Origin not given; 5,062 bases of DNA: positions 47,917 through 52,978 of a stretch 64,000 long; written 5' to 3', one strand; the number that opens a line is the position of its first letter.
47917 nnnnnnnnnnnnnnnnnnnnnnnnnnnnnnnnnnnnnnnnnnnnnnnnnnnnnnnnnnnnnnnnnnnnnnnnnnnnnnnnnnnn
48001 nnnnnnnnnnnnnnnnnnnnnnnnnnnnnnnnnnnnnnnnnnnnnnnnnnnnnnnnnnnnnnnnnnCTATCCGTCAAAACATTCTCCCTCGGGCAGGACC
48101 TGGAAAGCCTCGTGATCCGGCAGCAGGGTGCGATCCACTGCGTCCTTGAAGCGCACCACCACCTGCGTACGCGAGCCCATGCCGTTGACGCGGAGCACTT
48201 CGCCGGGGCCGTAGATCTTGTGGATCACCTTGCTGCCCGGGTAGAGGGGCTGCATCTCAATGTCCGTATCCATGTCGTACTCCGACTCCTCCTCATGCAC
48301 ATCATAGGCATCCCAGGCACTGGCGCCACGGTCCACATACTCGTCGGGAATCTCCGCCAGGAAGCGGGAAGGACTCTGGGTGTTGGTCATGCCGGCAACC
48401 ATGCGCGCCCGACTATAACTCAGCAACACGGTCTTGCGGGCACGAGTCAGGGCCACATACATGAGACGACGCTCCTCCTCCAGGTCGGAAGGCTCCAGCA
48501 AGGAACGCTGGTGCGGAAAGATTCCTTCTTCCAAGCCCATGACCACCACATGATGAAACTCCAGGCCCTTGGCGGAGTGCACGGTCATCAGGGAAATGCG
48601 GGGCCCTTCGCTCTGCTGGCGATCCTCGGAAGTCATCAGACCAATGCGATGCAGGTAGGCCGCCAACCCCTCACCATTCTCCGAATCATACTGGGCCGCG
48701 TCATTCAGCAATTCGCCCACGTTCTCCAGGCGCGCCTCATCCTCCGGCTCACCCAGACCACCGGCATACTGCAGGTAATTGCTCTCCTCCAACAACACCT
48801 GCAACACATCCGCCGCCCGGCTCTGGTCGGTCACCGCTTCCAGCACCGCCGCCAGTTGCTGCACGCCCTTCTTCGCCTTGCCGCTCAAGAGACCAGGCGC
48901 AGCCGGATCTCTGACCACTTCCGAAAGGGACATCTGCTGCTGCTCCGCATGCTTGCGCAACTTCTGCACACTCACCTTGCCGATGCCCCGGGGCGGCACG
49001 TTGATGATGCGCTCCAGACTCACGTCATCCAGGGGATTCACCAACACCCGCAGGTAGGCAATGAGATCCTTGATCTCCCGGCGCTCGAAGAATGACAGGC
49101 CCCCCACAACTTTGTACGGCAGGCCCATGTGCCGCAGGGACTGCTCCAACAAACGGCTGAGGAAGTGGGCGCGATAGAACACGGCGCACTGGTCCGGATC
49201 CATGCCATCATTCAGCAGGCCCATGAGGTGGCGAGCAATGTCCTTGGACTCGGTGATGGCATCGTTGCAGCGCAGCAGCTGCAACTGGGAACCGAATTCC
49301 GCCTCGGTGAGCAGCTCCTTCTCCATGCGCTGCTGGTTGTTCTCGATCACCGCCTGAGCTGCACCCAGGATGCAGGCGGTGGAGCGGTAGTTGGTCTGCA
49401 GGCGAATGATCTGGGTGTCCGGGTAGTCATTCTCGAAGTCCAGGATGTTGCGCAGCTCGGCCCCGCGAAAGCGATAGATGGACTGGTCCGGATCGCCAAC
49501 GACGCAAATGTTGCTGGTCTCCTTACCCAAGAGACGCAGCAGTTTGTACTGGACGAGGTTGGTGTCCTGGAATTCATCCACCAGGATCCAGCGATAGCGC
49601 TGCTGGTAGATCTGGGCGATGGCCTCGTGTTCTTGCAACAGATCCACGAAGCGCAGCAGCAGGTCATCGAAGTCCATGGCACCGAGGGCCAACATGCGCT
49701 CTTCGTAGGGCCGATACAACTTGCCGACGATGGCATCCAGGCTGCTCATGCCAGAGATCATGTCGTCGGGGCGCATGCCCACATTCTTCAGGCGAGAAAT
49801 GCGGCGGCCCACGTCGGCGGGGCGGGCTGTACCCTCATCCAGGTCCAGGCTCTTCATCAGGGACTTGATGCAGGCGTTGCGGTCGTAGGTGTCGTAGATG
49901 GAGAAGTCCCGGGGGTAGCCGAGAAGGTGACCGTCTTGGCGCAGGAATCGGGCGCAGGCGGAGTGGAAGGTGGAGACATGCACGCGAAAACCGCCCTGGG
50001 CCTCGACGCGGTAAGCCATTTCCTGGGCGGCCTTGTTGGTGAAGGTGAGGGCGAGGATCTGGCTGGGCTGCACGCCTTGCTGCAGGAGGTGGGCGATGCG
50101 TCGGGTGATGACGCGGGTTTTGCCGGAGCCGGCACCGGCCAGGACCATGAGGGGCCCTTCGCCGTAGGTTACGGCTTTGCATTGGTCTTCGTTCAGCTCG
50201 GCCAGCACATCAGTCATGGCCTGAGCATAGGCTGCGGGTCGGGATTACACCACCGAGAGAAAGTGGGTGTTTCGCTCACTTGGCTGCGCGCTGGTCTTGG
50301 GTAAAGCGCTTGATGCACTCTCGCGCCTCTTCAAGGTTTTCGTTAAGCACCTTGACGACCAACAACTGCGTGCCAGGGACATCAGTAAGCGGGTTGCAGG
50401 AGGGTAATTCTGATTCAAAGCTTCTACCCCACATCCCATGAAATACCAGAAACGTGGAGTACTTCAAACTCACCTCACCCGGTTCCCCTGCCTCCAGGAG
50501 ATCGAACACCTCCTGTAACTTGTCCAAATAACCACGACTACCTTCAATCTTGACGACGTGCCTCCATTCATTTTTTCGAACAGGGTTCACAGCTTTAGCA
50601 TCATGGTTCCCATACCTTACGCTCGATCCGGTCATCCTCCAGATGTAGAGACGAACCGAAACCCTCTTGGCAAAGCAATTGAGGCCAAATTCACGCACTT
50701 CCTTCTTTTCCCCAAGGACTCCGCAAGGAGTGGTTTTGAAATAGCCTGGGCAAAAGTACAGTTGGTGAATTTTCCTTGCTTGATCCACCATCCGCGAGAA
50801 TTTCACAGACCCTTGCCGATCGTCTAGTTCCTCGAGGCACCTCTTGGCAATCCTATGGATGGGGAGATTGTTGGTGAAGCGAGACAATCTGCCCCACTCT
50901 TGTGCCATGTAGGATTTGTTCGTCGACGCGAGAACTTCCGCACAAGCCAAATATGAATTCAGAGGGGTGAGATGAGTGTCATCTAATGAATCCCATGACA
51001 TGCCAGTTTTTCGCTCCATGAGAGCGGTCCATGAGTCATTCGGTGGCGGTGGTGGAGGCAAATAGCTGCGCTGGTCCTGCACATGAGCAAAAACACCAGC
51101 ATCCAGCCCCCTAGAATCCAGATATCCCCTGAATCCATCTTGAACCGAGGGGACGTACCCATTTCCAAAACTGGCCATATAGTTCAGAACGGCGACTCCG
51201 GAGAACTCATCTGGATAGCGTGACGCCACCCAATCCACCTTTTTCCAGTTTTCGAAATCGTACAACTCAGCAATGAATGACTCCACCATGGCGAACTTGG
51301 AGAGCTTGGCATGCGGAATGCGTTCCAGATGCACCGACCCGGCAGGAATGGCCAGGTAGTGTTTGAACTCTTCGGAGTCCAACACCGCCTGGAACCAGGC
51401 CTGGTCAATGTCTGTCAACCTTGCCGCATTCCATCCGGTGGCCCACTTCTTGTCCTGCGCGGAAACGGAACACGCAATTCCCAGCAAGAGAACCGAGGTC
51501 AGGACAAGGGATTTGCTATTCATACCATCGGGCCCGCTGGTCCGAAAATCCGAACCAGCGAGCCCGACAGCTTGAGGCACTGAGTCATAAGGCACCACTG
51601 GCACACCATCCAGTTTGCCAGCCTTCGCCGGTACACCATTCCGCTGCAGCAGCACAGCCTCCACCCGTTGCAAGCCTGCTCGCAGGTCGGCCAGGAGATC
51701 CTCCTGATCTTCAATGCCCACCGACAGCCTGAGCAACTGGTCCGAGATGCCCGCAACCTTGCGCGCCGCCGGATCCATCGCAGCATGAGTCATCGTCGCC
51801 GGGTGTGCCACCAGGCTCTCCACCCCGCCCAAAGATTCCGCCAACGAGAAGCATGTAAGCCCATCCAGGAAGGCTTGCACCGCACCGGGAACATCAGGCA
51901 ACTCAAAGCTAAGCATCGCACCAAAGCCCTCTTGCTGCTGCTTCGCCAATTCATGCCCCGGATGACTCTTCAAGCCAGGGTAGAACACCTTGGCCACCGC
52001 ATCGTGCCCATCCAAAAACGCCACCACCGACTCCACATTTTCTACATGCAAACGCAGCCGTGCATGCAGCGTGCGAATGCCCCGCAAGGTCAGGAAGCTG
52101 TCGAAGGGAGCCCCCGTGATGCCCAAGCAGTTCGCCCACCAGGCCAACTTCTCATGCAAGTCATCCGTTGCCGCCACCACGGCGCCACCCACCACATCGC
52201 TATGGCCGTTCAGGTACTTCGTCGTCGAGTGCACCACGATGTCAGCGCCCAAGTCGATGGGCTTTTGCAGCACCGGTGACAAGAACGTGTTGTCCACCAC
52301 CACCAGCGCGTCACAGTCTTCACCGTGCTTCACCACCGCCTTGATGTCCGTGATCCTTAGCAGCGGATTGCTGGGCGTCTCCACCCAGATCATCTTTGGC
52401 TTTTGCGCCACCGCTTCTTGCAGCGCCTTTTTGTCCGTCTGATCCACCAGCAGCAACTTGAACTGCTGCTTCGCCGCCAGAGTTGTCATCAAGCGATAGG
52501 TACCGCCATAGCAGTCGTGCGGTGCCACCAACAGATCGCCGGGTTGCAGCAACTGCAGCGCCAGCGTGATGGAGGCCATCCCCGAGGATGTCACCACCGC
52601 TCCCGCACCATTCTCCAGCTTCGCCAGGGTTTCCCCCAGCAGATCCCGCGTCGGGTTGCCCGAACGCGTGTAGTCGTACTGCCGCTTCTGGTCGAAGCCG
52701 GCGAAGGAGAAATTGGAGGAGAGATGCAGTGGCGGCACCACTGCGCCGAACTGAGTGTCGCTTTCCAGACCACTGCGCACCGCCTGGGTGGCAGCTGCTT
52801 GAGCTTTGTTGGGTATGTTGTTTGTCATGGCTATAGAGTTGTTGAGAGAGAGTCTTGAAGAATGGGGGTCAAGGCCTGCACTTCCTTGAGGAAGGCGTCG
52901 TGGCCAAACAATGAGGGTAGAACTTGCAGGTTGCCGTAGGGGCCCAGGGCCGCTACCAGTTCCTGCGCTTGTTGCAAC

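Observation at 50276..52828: The metB-like gene reads without a stop into a low-GC gene for an unknown signal-peptide protein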

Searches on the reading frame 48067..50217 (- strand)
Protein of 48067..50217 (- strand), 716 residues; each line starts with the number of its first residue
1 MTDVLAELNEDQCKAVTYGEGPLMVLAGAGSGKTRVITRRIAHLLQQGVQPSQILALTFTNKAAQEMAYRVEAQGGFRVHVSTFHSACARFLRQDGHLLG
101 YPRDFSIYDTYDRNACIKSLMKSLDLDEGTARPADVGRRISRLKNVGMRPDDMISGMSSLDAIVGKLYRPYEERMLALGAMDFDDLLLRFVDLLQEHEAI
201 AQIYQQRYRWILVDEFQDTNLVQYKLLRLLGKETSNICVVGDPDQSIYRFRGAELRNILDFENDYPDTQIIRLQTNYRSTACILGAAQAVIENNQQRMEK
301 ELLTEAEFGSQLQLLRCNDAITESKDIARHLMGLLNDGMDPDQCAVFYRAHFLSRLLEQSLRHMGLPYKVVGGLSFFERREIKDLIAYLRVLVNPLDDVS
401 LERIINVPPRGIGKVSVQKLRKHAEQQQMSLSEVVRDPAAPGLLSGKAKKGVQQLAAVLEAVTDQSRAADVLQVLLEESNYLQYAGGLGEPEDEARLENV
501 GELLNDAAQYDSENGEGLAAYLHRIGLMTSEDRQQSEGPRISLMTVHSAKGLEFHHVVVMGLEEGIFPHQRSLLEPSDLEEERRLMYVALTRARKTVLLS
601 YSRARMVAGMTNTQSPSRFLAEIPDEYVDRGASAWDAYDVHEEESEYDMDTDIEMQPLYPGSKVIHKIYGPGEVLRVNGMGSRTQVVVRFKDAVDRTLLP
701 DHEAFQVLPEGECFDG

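Call 18: find_encoding_contigs(protein=window:48067-50217:-, flank=6000, max_places=4)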
Protein window:48067-50217:- (716 aa): no gene with exactly this product is on record in the collection.

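Call 30: search_protein_families(library=pfam, proteins=[window:48067-50217:-], max_evalue=0.00001)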
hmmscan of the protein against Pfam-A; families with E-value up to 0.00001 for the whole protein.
window:48067-50217:- (716 aa): 6 families
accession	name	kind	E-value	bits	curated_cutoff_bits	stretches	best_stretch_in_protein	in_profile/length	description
PF00580.27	UvrD-helicase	-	1.7e-82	277.6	23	1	8-266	1-271/271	UvrD/REP helicase N-terminal domain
PF13361.12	UvrD_C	-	7.7e-71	239.8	25.6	1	271-603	1-349/350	UvrD-like helicase C-terminal domain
PF13245.12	AAA_19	-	3.3e-26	92.5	25.1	1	14-251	3-134/134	AAA domain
PF13538.12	UvrD_C_2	-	2.9e-09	37.1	27.4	1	543-599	4-51/52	UvrD-like helicase C-terminal domain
PF01443.25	Viral_helicase1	-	9.2e-09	35.9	21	0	535-598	178-225/228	Viral superfamily 1 RNA helicase core domain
PF13604.12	AAA_30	-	2e-06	28.1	27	0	8-73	2-68/191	AAA domain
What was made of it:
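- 48067..50217 (-): PcrA/UvrD-type helicase (716 aa), a native syntenic flank. PF00580 and PF13361 (call 30).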

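Call 79: search_protein_families(library=ncbifam, proteins=[window:48067-50217:-], max_evalue=0.00001)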
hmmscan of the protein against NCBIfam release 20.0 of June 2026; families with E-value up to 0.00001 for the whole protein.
window:48067-50217:- (716 aa): 17 families
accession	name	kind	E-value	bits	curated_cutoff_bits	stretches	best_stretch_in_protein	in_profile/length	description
TIGR01073.1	pcrA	equivalog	6.6e-214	712.4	911.2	1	5-700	2-719/725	DNA helicase PcrA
NF008743.0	PRK11773.1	equivalog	5e-185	616.9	965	1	2-697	4-709/720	DNA helicase II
TIGR01075.1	uvrD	equivalog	5.5e-180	600.1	1144.45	1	4-693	1-702/715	DNA helicase II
TIGR01074.1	rep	equivalog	1.9e-170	568.4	951.45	1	8-633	2-643/668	DNA helicase Rep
NF008172.0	PRK10919.1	equivalog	3.6e-129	432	1168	1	8-627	3-637/673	DNA helicase Rep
TIGR02785.1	addA_Gpos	equivalog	2.3e-56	191.4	707.65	3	152-292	329-481/1234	helicase-exonuclease AddAB subunit AddA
NF008276.0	PRK11054.1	equivalog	7.5e-52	176.7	543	3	7-94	196-285/684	DNA helicase IV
TIGR00609.1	recB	equivalog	1.4e-44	152.6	696.05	2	177-301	339-462/1175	exodeoxyribonuclease V subunit beta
NF010485.0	PRK13909.1-2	equivalog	6.7e-43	147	650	2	166-560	287-630/909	RecB-like helicase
TIGR02784.1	addA_alphas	equivalog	1.3e-40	139.7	860.75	3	24-72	14-62/1138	double-strand break repair helicase AddA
NF010487.0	PRK13909.1-4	equivalog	1.6e-34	119.4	759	2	178-388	295-522/924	RecB-like helicase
NF010484.0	PRK13909.1-1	equivalog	8.7e-17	60.2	1074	1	25-71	10-56/945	RecB-like helicase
NF008128.0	PRK10876.1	equivalog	1.3e-16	59.5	1697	1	178-293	346-463/1181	exodeoxyribonuclease V subunit beta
NF010486.0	PRK13909.1-3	equivalog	3e-16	58.6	1109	1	210-291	333-423/921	RecB-like helicase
NF041464.1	HelD_BACSU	equivalog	3e-12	45.3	419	1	205-296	544-635/779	RNA polymerase recycling motor HelD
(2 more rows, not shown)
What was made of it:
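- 48067..50217 (-): TIGR01073 scores 712 bits, below its cut-off (call 79).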

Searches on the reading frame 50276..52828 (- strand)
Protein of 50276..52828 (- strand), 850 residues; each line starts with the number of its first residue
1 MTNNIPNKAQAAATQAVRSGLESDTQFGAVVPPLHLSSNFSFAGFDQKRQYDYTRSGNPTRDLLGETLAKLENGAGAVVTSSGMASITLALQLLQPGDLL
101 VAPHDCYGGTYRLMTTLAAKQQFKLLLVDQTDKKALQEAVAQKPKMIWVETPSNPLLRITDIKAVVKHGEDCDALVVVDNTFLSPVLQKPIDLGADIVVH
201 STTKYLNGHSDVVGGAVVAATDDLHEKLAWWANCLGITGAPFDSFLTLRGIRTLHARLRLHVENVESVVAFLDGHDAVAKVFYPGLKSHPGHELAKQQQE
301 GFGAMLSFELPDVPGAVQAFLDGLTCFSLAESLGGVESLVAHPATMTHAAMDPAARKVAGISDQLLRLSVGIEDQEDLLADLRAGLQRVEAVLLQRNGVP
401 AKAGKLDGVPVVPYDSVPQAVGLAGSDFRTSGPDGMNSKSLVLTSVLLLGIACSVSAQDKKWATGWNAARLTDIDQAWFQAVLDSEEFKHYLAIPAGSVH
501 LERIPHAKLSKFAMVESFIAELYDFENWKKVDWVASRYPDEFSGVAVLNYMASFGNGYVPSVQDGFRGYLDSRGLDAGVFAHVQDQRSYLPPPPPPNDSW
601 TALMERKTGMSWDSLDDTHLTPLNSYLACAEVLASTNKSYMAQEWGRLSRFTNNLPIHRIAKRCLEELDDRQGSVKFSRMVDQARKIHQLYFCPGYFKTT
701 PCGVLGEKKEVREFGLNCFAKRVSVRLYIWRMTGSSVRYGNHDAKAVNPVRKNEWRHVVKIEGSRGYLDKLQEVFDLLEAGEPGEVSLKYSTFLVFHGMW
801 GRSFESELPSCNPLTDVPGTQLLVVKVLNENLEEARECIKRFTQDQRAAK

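Call 4: search_protein_families(library=pfam, proteins=[window:50276-52828:-], max_evalue=1)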
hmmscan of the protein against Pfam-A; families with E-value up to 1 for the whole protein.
window:50276-52828:- (850 aa): 6 families
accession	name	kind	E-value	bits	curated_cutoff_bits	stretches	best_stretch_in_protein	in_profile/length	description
PF01053.26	Cys_Met_Meta_PP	-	7.5e-138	459.7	27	1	13-386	1-380/381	Cys/Met metabolism PLP-dependent enzyme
PF00155.27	Aminotran_1_2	-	7.6e-05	22.5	19.7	1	64-182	47-188/361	Aminotransferase class I and II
PF06838.17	Met_gamma_lyase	-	0.00085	18.4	24.2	1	122-230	134-248/405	Methionine gamma-lyase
PF02347.22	GDC-P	-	0.0026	17.1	26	1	99-204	156-258/429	Glycine cleavage system P-protein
PF18909.5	dGTP_diPhyd_N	-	0.013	15.9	27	0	617-670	13-69/99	dATP/dGTP diphosphohydrolase, N-terminal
PF00266.25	Aminotran_5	-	0.044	13.2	21.5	1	95-228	86-221/371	Aminotransferase class-V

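Call 5: search_protein_families(library=ncbifam, proteins=[window:50276-52828:-], max_evalue=1)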
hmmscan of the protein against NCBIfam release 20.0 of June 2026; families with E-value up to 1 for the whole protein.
window:50276-52828:- (850 aa): 66 families (the best 25 are shown)
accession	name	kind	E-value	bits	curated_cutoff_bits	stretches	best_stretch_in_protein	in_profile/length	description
NF006450.0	PRK08776.1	equivalog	1.4e-186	620.2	730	1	8-393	9-395/405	O-succinylhomoserine (thiol)-lyase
TIGR02080.1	O_succ_thio_ly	equivalog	8.2e-183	607.4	504.55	1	11-388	3-381/382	cystathionine gamma-synthase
NF006463.0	PRK08861.1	equivalog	2.3e-164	546.9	670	1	11-389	5-384/388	O-succinylhomoserine (thiol)-lyase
NF005961.0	PRK08045.1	equivalog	5.7e-159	528.9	690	1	12-388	5-382/386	cystathionine gamma-synthase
NF005871.0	PRK07811.1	equivalog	1.1e-133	445.6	513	1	7-388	8-388/389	cystathionine gamma-synthase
NF005976.0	PRK08064.1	equivalog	4.1e-118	394.7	627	1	11-391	6-385/390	cystathionine beta-lyase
NF005810.0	PRK07671.1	equivalog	4.9e-117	391.1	594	1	13-386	4-376/377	bifunctional cystathionine gamma-lyase/homocysteine desulfhydrase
NF004821.0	PRK06176.1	equivalog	1.2e-115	386.3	642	1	14-388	5-378/380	cystathionine gamma-synthase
NF006095.0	PRK08247.1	equivalog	6.5e-107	357.5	585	1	11-390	5-367/369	methionine biosynthesis PLP-dependent protein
TIGR01328.1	met_gam_lyase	equivalog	3.8e-106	355.3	549.7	1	11-388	3-390/391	methionine gamma-lyase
NF005695.0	PRK07503.1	equivalog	1.6e-103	346.5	666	1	9-390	7-398/403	methionine gamma-lyase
TIGR01329.1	cysta_beta_ly_E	equivalog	2.3e-103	345.8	487.5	1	14-389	3-381/383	cystathionine beta-lyase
NF006003.0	PRK08133.1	equivalog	1.1e-99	333.9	522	1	8-387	8-395/396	O-succinylhomoserine sulfhydrylase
NF006347.0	PRK08574.1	equivalog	1.8e-99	333.1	477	1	14-387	5-383/385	cystathionine gamma-synthase family protein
NF043007.1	CysBLyMetC_Staph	equivalog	3.5e-98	329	700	1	22-388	14-374/378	cystathionine beta-lyase MetC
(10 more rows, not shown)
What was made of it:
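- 51650..52828 (-): metB catalytic part, ORF residues 1-393 (cystathionine gamma-synthase / O-succinylhomoserine (thiol)-lyase). PF01053, E 7.5e-138; TIGR02080, 607 bits against a cut-off of 504.55 (calls 4, 5).
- On MetB / Cys_Met_Meta_PP (PF01053; TIGR02080): Calls 4 and 5.
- Checked: Residues 11-388 match TIGR02080 (cystathionine gamma-synthase) at 607 bits, above its cut-off of 504.55 (calls 4, 5).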

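Call 11: find_encoding_contigs(protein=window:50279-52828:-, flank=10000, max_places=6)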
Protein window:50279-52828:- (850 aa): no gene with exactly this product is on record in the collection.

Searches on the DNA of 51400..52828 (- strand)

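Call 78: search_rna_families(source=window, start=51400, end=51720, threshold=evalue, max_evalue=1)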
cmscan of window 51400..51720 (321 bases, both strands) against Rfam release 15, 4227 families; matches with E-value up to 1: 2.
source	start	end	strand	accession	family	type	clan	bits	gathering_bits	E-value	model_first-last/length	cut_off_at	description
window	51528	51567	-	RF04159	MIR1437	Gene; miRNA;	-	19.7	168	0.4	1-192/192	no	MIR1437 microRNA precursor family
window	51439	51575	-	RF00260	HepC_CRE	Cis-reg;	-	17.9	140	0.012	1-176/176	no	Hepatitis C virus (HCV) cis-acting replication element (CRE)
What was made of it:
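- Tried and rejected: Only far-sub-threshold Rfam noise was found (call 78).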

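Call 86: search_rna_families(source=L088, start=5400, end=9600, threshold=gathering)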
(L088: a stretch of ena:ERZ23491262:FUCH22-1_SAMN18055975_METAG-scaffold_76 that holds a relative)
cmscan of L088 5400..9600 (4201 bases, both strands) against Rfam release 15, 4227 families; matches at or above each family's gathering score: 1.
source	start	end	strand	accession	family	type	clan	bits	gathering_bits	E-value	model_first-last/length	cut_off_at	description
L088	5735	5842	+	RF00162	SAM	Cis-reg; riboswitch;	CL00012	81.4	44.4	8.1e-19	1-108/108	no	SAM riboswitch aptamer (S box leader)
